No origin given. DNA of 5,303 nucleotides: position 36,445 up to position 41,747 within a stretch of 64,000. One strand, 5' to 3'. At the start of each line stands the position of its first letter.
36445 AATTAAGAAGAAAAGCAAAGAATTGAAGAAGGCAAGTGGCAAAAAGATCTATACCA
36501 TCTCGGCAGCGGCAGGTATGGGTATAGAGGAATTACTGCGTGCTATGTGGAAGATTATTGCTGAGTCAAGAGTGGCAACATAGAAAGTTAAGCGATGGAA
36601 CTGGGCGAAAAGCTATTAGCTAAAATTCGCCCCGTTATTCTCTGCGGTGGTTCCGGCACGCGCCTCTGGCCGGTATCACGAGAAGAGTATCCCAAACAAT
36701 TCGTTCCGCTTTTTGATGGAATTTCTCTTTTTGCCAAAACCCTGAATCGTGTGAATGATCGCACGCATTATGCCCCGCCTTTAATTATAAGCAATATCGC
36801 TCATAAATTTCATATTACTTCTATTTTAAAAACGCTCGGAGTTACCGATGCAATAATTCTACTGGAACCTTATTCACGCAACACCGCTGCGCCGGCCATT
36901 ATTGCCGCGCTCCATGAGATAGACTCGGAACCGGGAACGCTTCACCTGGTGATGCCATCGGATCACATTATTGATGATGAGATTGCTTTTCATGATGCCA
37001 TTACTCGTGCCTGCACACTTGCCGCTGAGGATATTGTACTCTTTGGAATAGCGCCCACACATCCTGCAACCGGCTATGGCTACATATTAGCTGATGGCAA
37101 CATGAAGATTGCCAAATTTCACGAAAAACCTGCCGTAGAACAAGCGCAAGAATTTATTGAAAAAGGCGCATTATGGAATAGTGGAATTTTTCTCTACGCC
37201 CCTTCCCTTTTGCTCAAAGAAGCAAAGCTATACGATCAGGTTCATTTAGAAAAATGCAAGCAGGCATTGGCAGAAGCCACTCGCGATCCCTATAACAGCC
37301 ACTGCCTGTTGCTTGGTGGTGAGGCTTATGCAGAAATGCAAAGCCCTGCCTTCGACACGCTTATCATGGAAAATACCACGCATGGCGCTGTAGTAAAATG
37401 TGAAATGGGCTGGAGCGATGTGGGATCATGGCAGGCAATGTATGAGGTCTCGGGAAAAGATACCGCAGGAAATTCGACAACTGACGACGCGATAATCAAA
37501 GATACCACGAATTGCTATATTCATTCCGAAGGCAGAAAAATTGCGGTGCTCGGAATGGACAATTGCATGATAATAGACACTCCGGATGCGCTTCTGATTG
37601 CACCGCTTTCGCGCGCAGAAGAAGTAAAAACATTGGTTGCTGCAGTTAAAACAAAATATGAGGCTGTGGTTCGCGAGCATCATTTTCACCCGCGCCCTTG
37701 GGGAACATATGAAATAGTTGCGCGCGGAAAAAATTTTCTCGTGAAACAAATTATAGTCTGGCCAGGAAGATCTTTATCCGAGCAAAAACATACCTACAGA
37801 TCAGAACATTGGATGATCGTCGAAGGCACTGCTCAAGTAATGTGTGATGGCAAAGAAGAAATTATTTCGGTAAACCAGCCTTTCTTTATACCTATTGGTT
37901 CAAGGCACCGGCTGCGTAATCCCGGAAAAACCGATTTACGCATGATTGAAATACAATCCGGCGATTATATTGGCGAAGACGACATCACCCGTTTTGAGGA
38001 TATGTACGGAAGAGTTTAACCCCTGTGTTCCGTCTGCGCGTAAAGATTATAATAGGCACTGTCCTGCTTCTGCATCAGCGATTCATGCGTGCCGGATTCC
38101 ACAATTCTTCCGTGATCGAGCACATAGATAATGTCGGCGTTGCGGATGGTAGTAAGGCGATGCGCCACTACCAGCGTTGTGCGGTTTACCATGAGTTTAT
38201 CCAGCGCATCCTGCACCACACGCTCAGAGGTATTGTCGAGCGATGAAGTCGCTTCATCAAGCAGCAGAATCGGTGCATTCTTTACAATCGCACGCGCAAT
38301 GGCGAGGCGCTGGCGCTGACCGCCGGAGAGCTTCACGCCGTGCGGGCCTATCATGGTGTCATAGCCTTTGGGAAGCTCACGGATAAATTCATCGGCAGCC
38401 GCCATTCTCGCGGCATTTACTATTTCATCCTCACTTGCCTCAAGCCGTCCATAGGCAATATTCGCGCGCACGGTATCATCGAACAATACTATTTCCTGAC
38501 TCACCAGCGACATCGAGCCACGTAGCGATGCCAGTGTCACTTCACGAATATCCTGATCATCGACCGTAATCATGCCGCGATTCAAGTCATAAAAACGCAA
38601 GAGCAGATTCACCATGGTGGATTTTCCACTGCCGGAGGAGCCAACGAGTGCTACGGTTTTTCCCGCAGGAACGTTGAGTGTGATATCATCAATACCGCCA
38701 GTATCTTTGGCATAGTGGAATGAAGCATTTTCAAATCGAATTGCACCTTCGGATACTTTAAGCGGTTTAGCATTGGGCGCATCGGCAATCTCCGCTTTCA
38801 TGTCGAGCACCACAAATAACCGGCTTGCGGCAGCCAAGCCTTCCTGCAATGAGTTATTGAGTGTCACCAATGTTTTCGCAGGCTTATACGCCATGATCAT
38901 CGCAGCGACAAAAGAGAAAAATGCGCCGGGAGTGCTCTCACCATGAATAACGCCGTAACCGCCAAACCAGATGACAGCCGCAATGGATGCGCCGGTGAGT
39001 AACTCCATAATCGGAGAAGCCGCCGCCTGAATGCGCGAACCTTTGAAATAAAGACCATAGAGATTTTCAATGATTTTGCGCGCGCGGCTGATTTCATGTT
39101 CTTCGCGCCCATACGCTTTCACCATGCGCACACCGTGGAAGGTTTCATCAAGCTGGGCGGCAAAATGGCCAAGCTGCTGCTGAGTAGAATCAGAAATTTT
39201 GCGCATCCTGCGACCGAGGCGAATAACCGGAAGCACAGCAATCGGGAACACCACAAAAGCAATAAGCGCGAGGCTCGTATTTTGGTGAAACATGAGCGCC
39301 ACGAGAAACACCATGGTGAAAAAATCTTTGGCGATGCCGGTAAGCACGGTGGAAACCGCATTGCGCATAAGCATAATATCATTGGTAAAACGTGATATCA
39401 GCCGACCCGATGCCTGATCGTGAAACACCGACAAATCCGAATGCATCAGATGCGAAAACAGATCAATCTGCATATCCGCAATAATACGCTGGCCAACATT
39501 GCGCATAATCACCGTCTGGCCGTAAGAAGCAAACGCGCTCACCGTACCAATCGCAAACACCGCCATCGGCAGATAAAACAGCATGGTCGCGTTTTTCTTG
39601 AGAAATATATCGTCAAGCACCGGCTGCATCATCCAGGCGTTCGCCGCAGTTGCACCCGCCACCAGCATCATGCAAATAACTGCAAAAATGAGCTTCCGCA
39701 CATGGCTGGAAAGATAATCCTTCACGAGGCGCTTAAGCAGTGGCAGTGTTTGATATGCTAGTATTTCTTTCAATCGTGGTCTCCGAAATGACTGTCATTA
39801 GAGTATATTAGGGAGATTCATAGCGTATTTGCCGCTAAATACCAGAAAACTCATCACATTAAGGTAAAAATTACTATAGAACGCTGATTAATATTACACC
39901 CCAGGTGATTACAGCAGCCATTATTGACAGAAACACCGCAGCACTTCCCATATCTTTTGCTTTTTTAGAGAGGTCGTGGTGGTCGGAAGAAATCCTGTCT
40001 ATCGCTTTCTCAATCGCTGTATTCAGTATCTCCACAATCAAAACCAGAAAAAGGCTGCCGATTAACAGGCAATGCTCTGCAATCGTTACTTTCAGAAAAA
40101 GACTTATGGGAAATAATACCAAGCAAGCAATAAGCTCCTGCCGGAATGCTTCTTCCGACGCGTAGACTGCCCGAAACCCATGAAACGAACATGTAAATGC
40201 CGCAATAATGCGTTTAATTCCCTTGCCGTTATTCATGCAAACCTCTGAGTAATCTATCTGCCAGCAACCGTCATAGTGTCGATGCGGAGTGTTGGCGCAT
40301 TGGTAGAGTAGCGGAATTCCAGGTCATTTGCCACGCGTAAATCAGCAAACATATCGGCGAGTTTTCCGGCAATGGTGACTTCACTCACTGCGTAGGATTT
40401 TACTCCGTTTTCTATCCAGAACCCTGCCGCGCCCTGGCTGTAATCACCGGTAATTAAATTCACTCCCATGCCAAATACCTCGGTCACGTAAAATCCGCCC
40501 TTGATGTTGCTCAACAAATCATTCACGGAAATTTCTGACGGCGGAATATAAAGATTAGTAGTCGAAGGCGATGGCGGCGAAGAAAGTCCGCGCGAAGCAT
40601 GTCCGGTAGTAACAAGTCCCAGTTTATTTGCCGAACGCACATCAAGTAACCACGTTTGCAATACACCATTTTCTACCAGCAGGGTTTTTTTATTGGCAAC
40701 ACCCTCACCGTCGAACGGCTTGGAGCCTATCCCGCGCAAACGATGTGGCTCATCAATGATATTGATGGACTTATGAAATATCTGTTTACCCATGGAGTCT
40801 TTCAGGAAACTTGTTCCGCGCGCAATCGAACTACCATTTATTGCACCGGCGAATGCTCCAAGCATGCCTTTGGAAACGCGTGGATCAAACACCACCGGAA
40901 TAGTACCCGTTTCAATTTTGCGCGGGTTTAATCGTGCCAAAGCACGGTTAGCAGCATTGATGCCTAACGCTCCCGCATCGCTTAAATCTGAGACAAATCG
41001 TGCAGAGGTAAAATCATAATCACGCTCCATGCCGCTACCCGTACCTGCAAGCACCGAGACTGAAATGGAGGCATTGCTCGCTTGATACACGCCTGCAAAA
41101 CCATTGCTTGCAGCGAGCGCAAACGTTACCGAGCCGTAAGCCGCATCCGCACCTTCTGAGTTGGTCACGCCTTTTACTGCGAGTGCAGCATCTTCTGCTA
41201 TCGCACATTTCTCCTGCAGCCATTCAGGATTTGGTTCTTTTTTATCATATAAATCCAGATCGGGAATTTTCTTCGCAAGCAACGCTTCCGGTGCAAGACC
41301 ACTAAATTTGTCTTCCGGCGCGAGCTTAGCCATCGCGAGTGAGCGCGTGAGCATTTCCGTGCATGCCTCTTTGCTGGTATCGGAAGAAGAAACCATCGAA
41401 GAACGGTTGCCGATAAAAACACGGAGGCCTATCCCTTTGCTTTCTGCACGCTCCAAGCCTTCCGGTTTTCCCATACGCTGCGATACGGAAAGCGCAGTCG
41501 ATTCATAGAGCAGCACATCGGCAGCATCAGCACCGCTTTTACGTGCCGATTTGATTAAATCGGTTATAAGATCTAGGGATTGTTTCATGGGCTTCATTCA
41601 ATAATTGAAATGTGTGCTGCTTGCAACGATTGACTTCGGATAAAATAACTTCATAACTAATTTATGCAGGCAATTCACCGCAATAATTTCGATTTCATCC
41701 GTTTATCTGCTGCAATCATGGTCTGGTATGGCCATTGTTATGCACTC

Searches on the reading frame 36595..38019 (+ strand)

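Call 68: search_protein_families(library=pfam, proteins=[window:36595-38019:+], max_evalue=0.00001)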
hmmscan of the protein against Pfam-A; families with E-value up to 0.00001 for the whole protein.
window:36595-38019:+ (474 aa): 4 families
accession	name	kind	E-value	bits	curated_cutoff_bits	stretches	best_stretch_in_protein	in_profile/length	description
PF00483.29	NTP_transferase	-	3.6e-43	148.3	21.2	1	13-290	2-243/245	Nucleotidyl transferase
PF01050.24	MannoseP_isomer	-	7.5e-39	132.9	23.6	1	360-469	7-116/116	Mannose-6-phosphate isomerase C-terminal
PF07883.17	Cupin_2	-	1.7e-10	40.9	27.2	1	387-453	4-69/70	Cupin domain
PF22640.1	ManC_GMP_beta-helix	-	2.1e-09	37.6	27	1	300-349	4-53/55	MannoseP isomerase/GMP-like beta-helix domain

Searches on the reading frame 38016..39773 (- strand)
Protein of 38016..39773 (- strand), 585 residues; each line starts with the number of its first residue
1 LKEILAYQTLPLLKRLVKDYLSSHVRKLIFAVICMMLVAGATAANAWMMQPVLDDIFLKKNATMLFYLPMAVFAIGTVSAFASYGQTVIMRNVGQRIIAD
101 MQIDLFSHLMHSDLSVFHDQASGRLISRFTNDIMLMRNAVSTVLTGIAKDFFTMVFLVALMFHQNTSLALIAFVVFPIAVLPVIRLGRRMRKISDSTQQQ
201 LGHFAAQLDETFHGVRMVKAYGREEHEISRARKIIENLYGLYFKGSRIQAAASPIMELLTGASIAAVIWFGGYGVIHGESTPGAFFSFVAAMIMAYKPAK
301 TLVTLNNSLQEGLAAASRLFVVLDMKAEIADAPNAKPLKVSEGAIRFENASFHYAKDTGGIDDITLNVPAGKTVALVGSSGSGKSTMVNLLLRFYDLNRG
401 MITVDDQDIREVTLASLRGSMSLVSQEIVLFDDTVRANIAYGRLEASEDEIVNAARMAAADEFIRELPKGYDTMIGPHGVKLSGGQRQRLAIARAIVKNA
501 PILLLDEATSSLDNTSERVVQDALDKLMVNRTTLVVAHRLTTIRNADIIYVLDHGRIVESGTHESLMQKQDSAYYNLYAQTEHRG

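Call 68: search_protein_families(library=pfam, proteins=[window:38016-39773:-], max_evalue=0.00001)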
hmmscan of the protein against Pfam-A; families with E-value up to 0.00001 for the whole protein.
window:38016-39773:- (585 aa): 3 families
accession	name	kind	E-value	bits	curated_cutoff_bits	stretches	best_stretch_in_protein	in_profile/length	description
PF00664.28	ABC_membrane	-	5.5e-49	167.7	28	1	28-292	1-267/274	ABC transporter transmembrane region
PF00005.33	ABC_tran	-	6.1e-31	108.3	25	1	362-510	2-137/137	ABC transporter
PF02463.25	SMC_N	-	8.7e-08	32.3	40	1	378-551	31-210/220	RecF/RecN/SMC N terminal domain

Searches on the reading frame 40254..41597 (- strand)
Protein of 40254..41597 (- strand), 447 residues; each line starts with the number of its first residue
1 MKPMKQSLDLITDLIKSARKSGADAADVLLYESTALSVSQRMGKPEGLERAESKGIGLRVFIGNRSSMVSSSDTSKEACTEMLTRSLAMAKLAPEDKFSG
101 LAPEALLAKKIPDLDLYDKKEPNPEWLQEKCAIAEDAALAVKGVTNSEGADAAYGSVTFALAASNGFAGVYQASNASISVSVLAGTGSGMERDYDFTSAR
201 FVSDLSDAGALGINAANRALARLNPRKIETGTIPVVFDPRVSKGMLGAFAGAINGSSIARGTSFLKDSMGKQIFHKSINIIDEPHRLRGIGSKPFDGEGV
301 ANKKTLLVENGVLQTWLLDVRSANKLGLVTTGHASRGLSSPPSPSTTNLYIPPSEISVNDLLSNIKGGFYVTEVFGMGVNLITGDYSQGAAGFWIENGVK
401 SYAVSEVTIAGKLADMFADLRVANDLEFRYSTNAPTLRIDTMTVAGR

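Call 68: search_protein_families(library=pfam, proteins=[window:40254-41597:-], max_evalue=0.00001)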
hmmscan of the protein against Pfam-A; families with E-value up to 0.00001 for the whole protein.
window:40254-41597:- (447 aa): 3 families
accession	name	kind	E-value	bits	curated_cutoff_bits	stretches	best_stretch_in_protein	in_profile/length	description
PF19289.4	PmbA_TldD_3rd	-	5.5e-76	255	22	1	230-446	1-220/220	PmbA/TldA metallopeptidase C-terminal domain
PF01523.21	PmbA_TldD_1st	-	1.5e-10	41.5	20.9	1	26-90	1-65/65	PmbA/TldA metallopeptidase domain 1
PF19290.4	PmbA_TldD_2nd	-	3.4e-10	40.8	20.9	1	128-223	9-109/109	PmbA/TldA metallopeptidase central domain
